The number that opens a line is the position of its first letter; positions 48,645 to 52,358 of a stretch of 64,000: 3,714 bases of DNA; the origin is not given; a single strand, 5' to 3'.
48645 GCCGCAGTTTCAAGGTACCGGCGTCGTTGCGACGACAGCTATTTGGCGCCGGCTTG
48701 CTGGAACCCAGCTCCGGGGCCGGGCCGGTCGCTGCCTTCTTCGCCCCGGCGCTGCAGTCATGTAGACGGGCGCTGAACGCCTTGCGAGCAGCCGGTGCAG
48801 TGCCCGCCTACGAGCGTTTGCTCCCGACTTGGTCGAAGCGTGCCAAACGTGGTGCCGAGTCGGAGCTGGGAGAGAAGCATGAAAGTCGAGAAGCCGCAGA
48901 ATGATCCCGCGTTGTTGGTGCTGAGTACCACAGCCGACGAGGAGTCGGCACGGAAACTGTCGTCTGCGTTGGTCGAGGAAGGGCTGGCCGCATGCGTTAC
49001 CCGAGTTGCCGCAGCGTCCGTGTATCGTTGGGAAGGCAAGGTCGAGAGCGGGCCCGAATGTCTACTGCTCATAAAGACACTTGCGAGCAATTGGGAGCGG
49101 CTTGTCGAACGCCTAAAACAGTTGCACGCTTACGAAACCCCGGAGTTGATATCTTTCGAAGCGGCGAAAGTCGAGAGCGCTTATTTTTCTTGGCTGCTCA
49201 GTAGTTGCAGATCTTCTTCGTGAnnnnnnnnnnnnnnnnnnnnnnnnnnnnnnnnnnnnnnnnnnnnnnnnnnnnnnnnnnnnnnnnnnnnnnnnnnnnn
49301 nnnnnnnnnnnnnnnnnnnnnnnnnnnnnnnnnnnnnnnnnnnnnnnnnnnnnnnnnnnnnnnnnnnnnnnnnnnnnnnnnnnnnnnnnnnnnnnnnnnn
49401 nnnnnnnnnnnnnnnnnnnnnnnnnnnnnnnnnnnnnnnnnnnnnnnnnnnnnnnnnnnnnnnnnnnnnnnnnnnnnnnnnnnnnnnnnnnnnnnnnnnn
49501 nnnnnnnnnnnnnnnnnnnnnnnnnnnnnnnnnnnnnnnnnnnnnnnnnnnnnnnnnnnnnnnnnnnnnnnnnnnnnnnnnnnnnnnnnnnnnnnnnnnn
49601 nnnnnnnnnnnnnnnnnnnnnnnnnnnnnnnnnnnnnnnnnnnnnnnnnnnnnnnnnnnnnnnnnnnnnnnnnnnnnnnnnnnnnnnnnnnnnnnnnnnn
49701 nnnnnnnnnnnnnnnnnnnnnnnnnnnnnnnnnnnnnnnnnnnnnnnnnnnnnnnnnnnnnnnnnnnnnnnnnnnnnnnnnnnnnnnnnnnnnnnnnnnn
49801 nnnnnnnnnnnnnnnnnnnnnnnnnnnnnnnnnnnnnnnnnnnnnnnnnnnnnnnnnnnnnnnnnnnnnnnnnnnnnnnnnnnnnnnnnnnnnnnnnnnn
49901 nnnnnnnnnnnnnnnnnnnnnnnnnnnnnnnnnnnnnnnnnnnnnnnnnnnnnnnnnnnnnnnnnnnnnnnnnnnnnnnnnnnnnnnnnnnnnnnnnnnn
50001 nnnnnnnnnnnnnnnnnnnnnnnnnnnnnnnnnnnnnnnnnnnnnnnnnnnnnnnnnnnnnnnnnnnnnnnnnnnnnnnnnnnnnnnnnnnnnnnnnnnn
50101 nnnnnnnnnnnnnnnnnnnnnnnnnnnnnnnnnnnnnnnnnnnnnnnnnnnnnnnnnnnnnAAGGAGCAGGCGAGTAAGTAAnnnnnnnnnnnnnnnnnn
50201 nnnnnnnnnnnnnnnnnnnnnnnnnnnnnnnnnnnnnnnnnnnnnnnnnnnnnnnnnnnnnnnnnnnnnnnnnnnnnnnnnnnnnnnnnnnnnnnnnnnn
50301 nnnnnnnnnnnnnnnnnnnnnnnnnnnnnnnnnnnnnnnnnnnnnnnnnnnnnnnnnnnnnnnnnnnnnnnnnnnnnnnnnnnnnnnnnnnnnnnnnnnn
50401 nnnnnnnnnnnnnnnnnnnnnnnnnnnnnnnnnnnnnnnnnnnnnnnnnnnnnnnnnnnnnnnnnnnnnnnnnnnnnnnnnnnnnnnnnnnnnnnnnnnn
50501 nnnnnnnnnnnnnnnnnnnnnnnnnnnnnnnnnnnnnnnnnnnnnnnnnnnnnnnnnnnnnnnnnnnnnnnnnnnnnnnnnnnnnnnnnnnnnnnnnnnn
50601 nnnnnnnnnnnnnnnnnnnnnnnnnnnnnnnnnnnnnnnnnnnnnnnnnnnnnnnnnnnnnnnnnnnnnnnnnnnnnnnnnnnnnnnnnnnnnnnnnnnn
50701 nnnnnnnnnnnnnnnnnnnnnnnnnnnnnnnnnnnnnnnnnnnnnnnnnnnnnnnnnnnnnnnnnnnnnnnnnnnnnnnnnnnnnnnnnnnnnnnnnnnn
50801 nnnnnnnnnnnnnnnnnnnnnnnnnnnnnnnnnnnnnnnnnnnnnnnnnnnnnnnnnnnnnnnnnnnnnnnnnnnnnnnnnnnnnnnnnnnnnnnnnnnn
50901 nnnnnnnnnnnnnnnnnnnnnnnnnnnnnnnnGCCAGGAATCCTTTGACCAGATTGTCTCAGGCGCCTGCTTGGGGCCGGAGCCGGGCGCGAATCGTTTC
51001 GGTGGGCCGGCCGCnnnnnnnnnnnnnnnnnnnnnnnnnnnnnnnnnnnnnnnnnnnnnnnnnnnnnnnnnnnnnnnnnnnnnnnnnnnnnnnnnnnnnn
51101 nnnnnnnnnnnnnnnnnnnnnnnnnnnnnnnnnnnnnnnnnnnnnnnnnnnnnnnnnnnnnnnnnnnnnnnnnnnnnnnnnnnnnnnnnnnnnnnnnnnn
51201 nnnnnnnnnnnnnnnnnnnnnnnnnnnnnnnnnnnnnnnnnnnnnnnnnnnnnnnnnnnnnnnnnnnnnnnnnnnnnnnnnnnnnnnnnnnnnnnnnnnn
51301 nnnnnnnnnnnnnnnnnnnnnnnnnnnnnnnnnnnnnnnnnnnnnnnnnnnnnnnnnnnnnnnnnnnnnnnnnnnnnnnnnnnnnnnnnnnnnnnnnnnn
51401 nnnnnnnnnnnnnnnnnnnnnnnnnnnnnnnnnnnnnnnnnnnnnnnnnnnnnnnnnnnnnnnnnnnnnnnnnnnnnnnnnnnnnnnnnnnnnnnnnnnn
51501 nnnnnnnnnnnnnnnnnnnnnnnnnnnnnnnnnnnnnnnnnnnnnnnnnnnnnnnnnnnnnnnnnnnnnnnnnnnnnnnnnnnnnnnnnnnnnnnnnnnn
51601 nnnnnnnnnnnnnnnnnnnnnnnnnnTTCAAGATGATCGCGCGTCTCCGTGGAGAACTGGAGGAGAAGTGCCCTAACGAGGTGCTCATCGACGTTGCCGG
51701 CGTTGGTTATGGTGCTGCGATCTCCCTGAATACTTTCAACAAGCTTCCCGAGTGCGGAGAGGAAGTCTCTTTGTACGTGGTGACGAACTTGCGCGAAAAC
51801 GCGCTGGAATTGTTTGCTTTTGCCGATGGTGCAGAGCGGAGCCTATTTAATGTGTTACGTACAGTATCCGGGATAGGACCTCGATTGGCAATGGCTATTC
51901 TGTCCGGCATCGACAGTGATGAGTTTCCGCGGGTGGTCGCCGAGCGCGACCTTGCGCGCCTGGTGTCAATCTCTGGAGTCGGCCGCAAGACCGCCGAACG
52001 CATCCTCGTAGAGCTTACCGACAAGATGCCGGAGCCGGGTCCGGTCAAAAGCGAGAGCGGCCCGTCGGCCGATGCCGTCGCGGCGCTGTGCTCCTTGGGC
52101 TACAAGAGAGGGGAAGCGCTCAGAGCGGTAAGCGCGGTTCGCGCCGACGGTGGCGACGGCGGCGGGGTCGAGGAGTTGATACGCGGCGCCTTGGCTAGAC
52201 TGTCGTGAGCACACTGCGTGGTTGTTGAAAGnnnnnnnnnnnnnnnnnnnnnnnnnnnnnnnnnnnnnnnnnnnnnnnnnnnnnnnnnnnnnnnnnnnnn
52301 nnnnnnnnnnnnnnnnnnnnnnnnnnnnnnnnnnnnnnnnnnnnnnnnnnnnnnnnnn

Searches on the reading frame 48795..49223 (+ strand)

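Call 59: search_protein_families(library=pfam, proteins=[window:48795-49223:+], max_evalue=0.00001)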
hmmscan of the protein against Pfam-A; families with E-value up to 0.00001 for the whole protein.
window:48795-49223:+ (142 aa): 1 family
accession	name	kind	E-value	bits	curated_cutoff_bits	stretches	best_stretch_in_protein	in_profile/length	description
PF03091.20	CutA1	-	3.7e-30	104.1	22.4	1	41-135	2-97/99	CutA1 divalent ion tolerance protein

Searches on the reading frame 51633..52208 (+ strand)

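Call 59: search_protein_families(library=pfam, proteins=[window:51633-52208:+], max_evalue=0.00001)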
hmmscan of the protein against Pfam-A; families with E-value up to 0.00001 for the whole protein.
window:51633-52208:+ (191 aa): 3 families
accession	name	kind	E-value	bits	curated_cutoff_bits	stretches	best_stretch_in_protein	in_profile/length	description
PF01330.27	RuvA_N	-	1.8e-18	66.8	23.6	1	1-61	1-60/61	RuvA N terminal domain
PF14520.12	HHH_5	-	1.7e-15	57.7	27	1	72-129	1-56/57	Helix-hairpin-helix domain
PF07499.19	RuvA_C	-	6.2e-13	49.4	24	1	144-191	2-47/47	RuvA, C-terminal domain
